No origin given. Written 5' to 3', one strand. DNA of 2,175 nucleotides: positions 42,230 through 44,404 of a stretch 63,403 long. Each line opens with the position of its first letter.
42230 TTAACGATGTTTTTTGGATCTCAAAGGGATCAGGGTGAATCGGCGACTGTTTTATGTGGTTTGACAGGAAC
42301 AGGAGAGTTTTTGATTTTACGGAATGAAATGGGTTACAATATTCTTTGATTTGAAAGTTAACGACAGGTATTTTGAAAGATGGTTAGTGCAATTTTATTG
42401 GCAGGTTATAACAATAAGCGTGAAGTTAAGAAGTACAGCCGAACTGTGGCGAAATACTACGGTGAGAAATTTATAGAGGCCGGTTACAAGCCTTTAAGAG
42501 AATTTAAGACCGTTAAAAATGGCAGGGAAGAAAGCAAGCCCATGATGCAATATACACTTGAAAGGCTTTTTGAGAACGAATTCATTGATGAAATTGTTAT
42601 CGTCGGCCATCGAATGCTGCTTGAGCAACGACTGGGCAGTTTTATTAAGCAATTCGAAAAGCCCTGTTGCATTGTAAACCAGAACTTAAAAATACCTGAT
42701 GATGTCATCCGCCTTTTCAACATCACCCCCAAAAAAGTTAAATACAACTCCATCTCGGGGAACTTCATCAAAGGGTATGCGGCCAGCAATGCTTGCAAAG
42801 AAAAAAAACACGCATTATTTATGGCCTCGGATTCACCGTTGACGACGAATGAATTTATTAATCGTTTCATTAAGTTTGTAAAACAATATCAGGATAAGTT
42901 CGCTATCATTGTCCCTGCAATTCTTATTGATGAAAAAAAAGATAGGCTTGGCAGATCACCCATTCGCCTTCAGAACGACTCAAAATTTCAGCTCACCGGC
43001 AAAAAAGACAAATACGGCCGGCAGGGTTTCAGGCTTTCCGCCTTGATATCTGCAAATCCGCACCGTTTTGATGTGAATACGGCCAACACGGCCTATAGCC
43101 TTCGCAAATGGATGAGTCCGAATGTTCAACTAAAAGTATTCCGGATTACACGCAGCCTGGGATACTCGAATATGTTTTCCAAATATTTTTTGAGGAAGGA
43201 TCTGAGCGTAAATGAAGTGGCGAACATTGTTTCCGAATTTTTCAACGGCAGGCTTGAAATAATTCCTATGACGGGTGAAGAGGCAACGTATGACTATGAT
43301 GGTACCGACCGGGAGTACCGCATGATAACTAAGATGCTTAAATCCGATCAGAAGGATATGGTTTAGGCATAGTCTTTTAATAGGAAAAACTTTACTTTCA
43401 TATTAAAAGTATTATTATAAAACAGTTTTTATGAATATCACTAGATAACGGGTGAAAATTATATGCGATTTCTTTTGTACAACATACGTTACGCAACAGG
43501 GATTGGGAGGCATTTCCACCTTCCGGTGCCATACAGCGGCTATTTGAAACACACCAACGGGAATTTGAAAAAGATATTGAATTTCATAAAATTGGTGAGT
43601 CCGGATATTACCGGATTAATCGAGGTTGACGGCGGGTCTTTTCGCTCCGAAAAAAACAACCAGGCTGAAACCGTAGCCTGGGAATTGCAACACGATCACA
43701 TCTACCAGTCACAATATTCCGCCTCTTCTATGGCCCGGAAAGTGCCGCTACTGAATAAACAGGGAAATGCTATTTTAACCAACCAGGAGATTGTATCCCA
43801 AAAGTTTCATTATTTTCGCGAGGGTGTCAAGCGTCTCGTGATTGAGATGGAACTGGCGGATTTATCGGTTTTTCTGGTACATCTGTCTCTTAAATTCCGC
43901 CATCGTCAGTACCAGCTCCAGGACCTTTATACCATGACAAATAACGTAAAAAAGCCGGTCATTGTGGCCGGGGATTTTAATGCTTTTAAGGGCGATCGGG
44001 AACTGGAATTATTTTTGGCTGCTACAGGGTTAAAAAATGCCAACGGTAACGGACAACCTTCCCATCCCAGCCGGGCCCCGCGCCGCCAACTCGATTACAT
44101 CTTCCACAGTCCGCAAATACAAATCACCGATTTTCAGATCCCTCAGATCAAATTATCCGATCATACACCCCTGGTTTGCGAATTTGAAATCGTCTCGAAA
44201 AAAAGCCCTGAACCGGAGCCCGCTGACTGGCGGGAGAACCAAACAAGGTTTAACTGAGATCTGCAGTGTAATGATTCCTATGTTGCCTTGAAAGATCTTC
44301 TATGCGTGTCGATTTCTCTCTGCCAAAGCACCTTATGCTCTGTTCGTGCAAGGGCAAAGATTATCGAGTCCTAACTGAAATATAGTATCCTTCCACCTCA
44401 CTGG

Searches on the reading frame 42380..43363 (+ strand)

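Call 9: search_protein_families(library=pfam, proteins=[window:42380-43363:+], max_evalue=0.01)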
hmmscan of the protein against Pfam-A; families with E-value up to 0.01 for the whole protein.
window:42380-43363:+ (328 aa): 2 families
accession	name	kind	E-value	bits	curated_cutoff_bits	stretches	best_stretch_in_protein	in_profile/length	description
PF12804.13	NTP_transf_3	-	0.00083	20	27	0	52-177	23-121/160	MobA-like NTP transferase domain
PF02608.20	Bmp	-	0.0099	15.3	24.1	0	120-178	103-160/301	ABC transporter substrate-binding protein PnrA-like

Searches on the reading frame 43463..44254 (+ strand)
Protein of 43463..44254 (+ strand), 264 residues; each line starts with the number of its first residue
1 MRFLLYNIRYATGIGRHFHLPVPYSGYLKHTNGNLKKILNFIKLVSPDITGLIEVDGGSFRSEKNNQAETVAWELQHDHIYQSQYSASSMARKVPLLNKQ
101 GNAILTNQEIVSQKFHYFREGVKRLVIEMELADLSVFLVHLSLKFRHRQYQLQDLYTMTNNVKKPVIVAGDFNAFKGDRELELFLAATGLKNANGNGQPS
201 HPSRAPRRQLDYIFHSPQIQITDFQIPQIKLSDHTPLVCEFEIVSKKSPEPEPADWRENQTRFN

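Call 9: search_protein_families(library=pfam, proteins=[window:43463-44254:+], max_evalue=0.01)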
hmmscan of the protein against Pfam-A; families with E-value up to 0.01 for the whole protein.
window:43463-44254:+ (264 aa): 2 families
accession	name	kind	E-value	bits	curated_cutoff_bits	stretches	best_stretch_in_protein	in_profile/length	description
PF03372.29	Exo_endo_phos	-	4.1e-17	63.1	24.5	1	31-234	15-225/225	Endonuclease/Exonuclease/phosphatase family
PF14529.12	Exo_endo_phos_2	-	7.1e-05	23.1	27.4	1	150-237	16-116/117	Endonuclease-reverse transcriptase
